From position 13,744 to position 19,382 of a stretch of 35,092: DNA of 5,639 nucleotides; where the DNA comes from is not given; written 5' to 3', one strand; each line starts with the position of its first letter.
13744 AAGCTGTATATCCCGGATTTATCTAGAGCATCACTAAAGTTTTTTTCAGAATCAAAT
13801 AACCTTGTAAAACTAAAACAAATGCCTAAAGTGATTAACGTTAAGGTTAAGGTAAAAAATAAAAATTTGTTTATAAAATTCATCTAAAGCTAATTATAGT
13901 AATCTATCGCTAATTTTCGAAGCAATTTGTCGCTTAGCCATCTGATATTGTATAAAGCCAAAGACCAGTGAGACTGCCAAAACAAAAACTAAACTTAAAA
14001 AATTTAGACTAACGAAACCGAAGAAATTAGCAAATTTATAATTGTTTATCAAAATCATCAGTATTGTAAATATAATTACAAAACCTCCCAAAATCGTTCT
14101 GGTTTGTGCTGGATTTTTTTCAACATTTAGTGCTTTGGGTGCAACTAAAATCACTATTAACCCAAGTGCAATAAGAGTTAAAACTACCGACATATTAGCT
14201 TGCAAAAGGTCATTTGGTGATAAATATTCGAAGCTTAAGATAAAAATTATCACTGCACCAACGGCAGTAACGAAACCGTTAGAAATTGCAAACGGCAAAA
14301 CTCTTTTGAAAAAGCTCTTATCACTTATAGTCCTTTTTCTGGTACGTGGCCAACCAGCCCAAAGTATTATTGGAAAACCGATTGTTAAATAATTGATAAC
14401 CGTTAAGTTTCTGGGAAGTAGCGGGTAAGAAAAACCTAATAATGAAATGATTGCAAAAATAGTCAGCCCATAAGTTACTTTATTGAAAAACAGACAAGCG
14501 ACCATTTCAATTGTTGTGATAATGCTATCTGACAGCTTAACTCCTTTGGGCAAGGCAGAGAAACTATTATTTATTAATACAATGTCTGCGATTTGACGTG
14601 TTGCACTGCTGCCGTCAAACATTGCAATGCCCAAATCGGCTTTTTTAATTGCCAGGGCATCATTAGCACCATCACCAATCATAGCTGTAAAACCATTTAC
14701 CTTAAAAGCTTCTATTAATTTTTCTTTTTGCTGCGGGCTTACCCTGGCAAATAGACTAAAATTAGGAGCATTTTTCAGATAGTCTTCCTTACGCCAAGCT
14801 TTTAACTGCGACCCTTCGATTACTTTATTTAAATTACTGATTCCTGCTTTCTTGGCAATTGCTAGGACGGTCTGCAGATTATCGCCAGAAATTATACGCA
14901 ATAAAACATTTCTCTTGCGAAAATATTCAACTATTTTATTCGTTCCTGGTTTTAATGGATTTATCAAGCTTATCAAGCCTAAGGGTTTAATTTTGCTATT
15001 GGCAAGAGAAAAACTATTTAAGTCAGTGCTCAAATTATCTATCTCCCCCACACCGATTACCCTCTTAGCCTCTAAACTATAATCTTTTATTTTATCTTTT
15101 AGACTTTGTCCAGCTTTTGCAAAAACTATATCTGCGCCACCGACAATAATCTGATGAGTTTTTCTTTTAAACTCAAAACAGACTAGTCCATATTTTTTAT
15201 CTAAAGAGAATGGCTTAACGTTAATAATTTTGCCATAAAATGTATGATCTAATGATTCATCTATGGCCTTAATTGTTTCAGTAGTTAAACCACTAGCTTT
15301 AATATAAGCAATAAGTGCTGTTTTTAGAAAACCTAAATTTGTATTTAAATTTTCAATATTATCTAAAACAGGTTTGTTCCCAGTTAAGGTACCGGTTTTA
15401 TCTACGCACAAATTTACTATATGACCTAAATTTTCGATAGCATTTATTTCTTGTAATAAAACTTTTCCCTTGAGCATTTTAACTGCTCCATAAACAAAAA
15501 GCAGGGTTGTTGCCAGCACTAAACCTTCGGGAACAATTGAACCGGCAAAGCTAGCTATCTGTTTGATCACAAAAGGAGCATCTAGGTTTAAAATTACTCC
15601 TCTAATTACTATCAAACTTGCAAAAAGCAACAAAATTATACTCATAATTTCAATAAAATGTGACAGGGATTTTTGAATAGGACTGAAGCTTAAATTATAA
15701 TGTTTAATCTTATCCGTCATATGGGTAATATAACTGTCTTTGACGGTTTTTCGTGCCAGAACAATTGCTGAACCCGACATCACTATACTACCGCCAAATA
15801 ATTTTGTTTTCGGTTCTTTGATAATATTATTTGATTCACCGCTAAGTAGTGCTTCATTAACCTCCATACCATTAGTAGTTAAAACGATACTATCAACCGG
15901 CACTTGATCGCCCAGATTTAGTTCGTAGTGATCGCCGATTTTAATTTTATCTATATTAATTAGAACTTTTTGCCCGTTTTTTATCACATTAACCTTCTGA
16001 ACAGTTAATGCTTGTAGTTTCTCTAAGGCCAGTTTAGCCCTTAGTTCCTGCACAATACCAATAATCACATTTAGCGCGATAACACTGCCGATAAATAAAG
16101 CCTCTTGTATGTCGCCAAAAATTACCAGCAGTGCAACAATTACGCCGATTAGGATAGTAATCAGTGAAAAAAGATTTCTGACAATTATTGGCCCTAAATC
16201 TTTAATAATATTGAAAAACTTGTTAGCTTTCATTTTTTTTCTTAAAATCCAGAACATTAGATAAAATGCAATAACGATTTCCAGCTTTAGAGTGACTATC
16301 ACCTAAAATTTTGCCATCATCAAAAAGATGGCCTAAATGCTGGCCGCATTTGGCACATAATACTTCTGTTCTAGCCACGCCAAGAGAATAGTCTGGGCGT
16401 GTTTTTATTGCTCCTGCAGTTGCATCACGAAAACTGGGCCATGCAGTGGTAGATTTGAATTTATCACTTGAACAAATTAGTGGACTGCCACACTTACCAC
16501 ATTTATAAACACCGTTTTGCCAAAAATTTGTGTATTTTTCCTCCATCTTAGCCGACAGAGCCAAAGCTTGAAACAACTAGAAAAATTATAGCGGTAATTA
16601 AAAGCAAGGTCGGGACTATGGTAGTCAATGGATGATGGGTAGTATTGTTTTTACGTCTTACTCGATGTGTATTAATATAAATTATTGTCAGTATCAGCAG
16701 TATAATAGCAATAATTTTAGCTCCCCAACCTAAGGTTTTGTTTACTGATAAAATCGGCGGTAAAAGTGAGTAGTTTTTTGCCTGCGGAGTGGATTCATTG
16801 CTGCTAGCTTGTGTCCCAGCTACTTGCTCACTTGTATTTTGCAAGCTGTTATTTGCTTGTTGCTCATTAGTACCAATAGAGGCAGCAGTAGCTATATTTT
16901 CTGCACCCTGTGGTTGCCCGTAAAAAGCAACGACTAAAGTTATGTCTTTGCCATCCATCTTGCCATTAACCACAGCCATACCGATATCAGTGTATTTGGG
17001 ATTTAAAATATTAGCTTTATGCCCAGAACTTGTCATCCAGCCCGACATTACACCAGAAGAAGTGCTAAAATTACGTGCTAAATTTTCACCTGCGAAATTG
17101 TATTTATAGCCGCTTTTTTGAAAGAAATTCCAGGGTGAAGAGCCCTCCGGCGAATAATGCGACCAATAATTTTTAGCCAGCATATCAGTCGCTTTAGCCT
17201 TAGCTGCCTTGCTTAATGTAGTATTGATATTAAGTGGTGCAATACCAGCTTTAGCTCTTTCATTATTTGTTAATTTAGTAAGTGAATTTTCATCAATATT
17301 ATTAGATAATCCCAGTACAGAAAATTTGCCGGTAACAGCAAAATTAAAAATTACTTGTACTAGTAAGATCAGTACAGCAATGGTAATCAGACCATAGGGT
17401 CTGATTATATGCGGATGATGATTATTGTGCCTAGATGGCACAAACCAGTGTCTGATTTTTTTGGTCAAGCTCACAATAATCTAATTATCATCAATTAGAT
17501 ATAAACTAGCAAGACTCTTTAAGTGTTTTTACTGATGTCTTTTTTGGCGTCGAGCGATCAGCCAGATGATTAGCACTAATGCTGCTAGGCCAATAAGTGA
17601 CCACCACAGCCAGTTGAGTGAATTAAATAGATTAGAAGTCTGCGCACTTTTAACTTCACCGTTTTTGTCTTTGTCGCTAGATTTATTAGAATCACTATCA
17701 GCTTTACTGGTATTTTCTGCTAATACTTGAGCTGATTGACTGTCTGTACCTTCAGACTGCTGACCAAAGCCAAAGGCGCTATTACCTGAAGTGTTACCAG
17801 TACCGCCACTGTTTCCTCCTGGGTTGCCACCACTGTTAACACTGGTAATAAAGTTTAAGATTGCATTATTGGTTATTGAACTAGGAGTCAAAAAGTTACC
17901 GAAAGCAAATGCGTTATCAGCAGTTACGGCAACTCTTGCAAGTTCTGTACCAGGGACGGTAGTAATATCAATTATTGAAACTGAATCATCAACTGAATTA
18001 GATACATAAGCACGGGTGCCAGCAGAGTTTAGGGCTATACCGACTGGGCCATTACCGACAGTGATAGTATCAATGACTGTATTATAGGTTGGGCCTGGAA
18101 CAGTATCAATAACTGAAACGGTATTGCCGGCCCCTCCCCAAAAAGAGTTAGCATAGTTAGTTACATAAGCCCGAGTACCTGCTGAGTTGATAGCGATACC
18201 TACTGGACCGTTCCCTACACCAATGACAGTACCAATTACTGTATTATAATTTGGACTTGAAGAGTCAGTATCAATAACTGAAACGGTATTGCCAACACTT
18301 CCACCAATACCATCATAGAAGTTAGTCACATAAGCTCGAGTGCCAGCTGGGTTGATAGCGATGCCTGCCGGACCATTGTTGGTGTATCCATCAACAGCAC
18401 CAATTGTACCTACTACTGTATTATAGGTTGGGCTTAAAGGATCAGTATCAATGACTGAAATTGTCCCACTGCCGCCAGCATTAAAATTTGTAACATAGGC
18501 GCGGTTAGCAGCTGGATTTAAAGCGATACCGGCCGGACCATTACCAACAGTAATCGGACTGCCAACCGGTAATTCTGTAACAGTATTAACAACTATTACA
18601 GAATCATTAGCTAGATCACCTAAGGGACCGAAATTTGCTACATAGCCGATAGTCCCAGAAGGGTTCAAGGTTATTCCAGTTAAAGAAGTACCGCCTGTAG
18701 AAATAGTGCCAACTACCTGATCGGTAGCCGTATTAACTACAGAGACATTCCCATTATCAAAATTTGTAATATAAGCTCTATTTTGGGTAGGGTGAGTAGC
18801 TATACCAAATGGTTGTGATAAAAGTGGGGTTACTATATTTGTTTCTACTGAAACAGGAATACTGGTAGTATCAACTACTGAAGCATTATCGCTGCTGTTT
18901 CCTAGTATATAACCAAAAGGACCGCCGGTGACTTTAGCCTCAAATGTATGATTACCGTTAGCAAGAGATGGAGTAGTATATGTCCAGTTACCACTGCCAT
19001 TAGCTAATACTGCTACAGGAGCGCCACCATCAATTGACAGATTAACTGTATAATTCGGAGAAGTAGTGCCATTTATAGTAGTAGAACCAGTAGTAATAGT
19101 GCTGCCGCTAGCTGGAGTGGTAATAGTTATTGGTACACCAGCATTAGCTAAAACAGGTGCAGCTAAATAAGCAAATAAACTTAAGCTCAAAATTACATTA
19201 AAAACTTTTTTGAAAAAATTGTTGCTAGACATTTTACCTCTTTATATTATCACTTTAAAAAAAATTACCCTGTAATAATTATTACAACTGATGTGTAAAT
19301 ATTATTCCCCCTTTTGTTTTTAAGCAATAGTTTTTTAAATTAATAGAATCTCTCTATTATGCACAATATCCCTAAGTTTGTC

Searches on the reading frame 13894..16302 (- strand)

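Call 21: search_protein_families(library=pfam, proteins=[window:13894-16302:-], max_evalue=0.0001)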
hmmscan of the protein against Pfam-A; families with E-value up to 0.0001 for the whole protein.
window:13894-16302:- (802 aa): 2 families
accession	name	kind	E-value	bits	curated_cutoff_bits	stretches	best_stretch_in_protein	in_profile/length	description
PF00122.25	E1-E2_ATPase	-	2.3e-33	115.7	28.1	1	99-278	2-180/181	E1-E2 ATPase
PF00702.32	Hydrolase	-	2.8e-15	57.7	26.4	1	299-556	5-191/191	haloacid dehalogenase-like hydrolase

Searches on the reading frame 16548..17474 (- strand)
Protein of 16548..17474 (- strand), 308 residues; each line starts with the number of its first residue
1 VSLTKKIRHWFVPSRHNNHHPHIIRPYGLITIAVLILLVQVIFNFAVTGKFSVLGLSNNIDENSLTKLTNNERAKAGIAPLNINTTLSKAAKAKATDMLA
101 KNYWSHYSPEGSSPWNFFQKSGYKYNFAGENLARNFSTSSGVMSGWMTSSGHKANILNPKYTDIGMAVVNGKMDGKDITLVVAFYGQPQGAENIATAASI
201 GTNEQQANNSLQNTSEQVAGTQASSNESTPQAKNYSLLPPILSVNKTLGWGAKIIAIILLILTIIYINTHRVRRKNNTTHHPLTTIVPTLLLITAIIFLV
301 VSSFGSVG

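Call 21: search_protein_families(library=pfam, proteins=[window:16548-17474:-], max_evalue=0.0001)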
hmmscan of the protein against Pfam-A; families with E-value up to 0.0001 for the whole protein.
window:16548-17474:- (308 aa): 1 family
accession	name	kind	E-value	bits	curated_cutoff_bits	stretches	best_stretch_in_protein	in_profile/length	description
PF00188.32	CAP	-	4.1e-21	76.4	21.1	1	68-181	3-114/117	Cysteine-rich secretory protein family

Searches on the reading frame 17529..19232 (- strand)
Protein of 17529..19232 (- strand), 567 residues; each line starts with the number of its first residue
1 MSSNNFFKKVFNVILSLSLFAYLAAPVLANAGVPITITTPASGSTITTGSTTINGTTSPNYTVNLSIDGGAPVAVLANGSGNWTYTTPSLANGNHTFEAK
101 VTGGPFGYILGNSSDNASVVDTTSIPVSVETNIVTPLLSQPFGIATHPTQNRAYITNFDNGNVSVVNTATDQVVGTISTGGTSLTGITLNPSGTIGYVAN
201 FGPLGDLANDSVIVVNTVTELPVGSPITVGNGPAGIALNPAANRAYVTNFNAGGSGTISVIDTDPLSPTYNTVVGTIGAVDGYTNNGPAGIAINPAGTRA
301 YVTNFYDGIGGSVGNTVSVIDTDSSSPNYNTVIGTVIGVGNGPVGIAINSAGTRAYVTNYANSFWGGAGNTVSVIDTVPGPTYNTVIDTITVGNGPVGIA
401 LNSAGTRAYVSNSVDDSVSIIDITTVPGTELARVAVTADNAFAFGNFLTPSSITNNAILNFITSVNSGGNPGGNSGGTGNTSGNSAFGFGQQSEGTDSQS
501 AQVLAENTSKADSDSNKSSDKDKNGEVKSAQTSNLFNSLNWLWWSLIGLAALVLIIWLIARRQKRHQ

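Call 21: search_protein_families(library=pfam, proteins=[window:17529-19232:-], max_evalue=0.0001)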
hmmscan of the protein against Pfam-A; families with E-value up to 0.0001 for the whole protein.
window:17529-19232:- (567 aa): 3 families
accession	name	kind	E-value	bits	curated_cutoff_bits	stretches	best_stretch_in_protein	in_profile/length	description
PF17957.7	Big_7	-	5.5e-06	27.4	24.1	1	35-99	3-70/70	Bacterial Ig domain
PF01436.27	NHL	-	4.6e-05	23.7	20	0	231-251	2-21/28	NHL repeat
PF10282.15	Lactonase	-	5.1e-05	23.1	21.7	0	225-359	185-309/344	Lactonase, 7-bladed beta-propeller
